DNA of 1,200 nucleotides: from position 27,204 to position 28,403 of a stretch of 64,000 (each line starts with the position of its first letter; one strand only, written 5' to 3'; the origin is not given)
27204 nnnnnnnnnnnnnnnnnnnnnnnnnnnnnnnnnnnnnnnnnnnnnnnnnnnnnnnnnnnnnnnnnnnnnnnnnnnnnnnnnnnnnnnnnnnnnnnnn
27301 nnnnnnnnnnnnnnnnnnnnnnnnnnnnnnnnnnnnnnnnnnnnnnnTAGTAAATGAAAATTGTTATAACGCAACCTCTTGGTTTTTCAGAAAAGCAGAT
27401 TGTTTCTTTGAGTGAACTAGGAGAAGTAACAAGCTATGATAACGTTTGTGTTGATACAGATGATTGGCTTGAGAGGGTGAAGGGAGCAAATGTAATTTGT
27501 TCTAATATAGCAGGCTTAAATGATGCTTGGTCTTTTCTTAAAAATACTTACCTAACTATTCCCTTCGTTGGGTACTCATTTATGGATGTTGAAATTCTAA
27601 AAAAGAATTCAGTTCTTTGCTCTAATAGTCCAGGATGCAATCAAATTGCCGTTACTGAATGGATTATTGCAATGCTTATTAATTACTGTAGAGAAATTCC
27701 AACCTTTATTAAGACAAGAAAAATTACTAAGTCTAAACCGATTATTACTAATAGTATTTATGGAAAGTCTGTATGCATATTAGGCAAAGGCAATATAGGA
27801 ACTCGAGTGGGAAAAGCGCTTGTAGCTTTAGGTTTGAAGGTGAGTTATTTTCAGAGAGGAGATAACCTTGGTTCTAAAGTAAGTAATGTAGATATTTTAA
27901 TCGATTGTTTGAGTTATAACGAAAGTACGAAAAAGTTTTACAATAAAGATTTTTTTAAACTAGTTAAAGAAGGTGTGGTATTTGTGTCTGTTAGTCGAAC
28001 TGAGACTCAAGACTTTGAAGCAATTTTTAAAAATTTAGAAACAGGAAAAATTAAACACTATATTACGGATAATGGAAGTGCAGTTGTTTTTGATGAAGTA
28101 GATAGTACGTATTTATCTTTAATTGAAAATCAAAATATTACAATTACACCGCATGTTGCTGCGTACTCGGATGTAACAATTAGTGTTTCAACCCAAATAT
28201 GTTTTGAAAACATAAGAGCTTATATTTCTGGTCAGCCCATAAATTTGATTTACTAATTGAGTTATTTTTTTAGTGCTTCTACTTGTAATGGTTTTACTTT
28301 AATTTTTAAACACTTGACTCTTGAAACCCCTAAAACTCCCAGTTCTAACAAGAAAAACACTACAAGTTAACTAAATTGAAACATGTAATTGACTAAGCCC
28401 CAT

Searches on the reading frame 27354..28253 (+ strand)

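Call 56: search_protein_families(library=pfam, proteins=[window:27354-28253:+], max_evalue=0.0001)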
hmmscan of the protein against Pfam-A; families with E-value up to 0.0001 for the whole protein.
window:27354-28253:+ (300 aa): 2 families
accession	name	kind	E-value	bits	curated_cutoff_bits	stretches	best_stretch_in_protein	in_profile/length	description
PF02826.25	2-Hacid_dh_C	-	2.4e-23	82.9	25.1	1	106-269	2-178/178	D-isomer specific 2-hydroxyacid dehydrogenase, NAD binding domain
PF00389.36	2-Hacid_dh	-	3.4e-07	30.4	24.6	1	4-296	2-129/134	D-isomer specific 2-hydroxyacid dehydrogenase, catalytic domain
